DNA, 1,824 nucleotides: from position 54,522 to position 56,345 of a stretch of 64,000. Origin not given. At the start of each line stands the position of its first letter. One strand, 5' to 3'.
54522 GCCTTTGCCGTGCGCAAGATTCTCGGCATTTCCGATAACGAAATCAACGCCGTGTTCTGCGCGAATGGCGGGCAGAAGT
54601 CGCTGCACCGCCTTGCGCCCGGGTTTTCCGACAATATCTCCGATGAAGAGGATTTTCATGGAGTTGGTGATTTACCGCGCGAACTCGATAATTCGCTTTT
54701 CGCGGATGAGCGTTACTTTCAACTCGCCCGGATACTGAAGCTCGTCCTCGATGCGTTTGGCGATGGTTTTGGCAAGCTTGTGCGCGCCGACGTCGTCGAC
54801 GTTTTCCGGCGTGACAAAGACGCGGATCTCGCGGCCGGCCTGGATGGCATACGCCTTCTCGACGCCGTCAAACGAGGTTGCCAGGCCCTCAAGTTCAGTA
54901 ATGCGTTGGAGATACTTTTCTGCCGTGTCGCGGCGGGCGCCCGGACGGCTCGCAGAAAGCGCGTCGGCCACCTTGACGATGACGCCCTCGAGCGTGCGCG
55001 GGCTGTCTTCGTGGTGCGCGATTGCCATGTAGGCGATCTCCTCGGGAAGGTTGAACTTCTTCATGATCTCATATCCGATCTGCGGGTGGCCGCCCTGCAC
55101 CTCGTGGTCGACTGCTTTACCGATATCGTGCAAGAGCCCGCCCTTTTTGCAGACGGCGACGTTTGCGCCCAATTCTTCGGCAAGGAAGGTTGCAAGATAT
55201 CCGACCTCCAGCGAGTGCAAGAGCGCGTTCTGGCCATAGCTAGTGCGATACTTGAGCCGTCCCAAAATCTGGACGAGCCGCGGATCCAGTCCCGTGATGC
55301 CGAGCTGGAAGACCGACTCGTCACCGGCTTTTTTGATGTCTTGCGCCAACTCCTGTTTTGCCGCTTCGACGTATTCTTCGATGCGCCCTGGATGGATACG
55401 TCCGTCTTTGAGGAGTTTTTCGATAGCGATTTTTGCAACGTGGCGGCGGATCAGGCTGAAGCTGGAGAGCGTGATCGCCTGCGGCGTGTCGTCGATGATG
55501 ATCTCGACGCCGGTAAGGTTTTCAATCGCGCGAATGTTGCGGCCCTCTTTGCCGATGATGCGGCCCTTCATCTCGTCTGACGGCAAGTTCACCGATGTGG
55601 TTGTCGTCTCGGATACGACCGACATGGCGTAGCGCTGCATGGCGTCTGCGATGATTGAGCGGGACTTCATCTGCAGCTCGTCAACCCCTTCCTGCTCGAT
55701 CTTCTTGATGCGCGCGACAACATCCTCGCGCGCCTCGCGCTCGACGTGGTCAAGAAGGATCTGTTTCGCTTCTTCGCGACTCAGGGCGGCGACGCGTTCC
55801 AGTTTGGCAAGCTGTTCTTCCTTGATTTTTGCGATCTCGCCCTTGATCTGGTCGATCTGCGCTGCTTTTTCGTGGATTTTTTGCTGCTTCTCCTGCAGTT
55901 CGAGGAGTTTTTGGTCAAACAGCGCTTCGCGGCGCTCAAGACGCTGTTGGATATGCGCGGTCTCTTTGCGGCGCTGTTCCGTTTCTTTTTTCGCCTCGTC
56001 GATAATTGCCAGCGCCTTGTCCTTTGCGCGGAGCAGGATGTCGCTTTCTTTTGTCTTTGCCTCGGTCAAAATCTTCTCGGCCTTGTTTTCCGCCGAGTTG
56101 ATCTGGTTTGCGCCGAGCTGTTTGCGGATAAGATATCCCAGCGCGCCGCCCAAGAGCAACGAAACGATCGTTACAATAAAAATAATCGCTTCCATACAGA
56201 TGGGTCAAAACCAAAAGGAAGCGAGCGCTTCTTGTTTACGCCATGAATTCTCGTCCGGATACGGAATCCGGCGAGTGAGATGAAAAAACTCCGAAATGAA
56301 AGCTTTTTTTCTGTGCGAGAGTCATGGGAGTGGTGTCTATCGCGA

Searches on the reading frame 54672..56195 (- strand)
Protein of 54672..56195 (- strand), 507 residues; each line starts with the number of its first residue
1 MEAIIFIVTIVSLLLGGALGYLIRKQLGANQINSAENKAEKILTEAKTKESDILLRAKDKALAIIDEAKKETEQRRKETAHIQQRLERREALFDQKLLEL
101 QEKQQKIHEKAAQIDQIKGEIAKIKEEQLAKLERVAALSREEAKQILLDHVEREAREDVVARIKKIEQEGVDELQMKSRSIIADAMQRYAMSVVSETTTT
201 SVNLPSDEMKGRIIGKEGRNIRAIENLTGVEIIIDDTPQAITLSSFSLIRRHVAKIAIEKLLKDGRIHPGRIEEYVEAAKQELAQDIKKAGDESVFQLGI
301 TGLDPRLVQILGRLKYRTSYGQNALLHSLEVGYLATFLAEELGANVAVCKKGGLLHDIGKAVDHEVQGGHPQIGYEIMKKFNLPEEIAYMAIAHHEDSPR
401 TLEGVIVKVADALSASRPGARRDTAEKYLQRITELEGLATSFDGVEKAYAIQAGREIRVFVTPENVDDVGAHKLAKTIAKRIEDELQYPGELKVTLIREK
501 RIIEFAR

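Call 66: find_homologous_proteins(query=window:54672-56195:-, max_evalue=1e-50)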
Query window:54672-56195:- (507 aa): 8000 proteins with E <= 1e-50 among 8000 candidates; the best 120 are listed.
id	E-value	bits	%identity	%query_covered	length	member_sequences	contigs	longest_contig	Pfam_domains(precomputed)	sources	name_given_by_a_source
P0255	0.0e+0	1059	100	100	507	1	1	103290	PF26594.2,PF08668.19,PF00013.36,PF12072.14,PF01966.29,PF22891.3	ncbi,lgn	-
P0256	5.5e-263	891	81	100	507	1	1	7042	PF26594.2,PF00013.36,PF12072.14,PF01966.29,PF22891.3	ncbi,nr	ncbi:ribonuclease Y [Candidatus Uhrbacteria bacterium]|nr:ribonuclease Y [Candidatus Uhrbacteria bac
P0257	3.9e-254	862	79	97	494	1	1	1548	PF26594.2,PF00013.36,PF12072.14,PF01966.29,PF22891.3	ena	-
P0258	2.1e-253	859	78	99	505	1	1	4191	PF26594.2,PF08668.19,PF00013.36,PF12072.14,PF01966.29,PF22891.3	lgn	-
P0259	2.2e-252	856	78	98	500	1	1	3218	PF08668.19,PF00013.36,PF12072.14,PF01966.29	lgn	-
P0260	3.1e-252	856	78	98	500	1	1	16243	PF08668.19,PF00013.36,PF12072.14,PF01966.29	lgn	-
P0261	2.7e-251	852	78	98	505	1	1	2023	PF08668.19,PF00013.36,PF12072.14,PF01966.29,PF22891.3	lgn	-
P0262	1.3e-250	850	77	96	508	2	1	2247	PF26594.2,PF08668.19,PF00013.36,PF12072.14,PF01966.29,PF22891.3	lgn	-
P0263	1.3e-250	850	77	100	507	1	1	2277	PF26594.2,PF00013.36,PF12072.14,PF01966.29,PF22891.3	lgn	-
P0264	2.7e-249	846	78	99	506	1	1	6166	PF08668.19,PF00013.36,PF12072.14,PF01966.29,PF22891.3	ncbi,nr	ncbi:MAG: ribonuclease Y [bacterium]|nr:ribonuclease Y [bacterium]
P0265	3.9e-249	845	77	100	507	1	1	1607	PF26594.2,PF08668.19,PF00013.36,PF12072.14,PF01966.29,PF22891.3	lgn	-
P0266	9.6e-249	844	78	97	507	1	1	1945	PF08668.19,PF00013.36,PF12072.14,PF01966.29,PF22891.3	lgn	-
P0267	4.3e-248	842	77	100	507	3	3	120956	PF26594.2,PF00013.36,PF12072.14,PF01966.29,PF22891.3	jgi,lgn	-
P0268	5.7e-247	838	74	99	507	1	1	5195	PF26594.2,PF08668.19,PF00013.36,PF12072.14,PF01966.29,PF22891.3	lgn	-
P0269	1.3e-246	837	76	100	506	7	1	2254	PF08668.19,PF00013.36,PF12072.14,PF01966.29,PF22891.3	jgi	-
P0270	1.3e-246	837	76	100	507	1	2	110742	PF26594.2,PF08668.19,PF00013.36,PF12072.14,PF01966.29,PF22891.3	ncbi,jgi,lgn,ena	-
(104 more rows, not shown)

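Call 67: find_encoding_contigs(protein=P0267, flank=10000, max_places=2)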
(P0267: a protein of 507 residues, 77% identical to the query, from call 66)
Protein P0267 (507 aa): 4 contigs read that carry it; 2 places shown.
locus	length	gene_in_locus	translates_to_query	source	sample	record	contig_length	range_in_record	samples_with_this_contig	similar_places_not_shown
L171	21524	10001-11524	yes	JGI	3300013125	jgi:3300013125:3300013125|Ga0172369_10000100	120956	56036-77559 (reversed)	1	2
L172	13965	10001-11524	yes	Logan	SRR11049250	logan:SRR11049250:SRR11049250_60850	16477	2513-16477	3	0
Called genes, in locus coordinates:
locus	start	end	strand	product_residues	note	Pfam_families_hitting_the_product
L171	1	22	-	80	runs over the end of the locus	-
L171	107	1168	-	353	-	PF01594:AI-2E_transport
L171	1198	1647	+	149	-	PF01668:SmpB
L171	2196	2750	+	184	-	PF05198:IF3_N, PF00707:IF3_C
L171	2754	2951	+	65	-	PF01632:Ribosomal_L35p (weak)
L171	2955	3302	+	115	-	PF00453:Ribosomal_L20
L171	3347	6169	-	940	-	-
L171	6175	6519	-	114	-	PF18908:DUF5663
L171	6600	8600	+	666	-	PF04760:IF2_N (weak), PF00009:GTP_EFTU, PF00071:Ras (faint), PF01926:MMR_HSR1, PF08477:Roc (faint), PF22042:EF-G_D2, PF11987:IF-2, PF14578:GTP_EFTU_D4 (weak), +1 more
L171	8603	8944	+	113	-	PF02033:RBFA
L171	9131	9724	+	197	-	PF00574:CLP_protease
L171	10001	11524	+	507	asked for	PF12072:RNase_Y_N, PF26594:KH_NusA_2nd (faint), PF00013:KH_1 (weak), PF22891:KH_PNO1_2nd (weak), PF01966:HD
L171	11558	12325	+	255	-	PF00149:Metallophos (weak), PF13277:YmdB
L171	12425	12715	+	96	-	PF00216:Bac_DNA_binding, PF18289:HU-CCDC81_euk_2 (weak)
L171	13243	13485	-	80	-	-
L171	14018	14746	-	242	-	-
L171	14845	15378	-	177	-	-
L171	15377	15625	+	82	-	-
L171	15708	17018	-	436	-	PF00079:Serpin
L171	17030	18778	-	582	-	-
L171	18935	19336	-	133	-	-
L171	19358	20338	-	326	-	-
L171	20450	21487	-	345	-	PF00437:T2SSE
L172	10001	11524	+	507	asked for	PF12072:RNase_Y_N, PF26594:KH_NusA_2nd (faint), PF00013:KH_1 (weak), PF22891:KH_PNO1_2nd (weak), PF01966:HD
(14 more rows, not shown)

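Call 68: find_encoding_contigs(protein=P0270, flank=10000, max_places=2)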
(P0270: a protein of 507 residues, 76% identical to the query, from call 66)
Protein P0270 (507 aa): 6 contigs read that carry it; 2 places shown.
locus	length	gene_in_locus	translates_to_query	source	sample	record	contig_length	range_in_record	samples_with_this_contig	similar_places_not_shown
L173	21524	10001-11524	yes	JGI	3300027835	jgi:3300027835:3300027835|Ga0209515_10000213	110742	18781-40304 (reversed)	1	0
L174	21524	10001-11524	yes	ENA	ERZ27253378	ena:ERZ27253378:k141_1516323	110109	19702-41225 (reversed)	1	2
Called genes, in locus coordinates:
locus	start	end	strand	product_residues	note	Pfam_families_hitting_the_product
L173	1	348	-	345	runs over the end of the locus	PF01594:AI-2E_transport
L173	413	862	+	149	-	PF01668:SmpB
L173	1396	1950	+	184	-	PF05198:IF3_N, PF00707:IF3_C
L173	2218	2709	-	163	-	-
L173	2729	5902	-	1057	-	-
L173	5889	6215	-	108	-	-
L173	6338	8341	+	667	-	PF04760:IF2_N, PF00009:GTP_EFTU, PF00071:Ras (weak), PF01926:MMR_HSR1, PF08477:Roc (weak), PF22042:EF-G_D2, PF11987:IF-2, PF14578:GTP_EFTU_D4 (weak), +1 more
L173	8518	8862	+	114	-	PF02033:RBFA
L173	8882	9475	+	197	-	PF00574:CLP_protease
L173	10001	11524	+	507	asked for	PF12072:RNase_Y_N, PF26594:KH_NusA_2nd (weak), PF00013:KH_1 (weak), PF22891:KH_PNO1_2nd (weak), PF08668:HDOD (faint), PF01966:HD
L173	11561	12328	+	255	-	PF13277:YmdB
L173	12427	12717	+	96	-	PF00216:Bac_DNA_binding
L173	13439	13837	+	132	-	-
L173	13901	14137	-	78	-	-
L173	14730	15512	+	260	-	-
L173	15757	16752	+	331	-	PF01916:DS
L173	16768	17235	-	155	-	PF01850:PIN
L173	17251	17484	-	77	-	PF04014:MazE_antitoxin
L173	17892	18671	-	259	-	-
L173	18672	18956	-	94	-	-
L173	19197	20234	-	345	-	PF00437:T2SSE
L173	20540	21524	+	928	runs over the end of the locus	PF03477:ATP-cone, PF00317:Ribonuc_red_lgN, PF02867:Ribonuc_red_lgC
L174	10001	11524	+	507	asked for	PF12072:RNase_Y_N, PF26594:KH_NusA_2nd (weak), PF00013:KH_1 (weak), PF22891:KH_PNO1_2nd (weak), PF08668:HDOD (faint), PF01966:HD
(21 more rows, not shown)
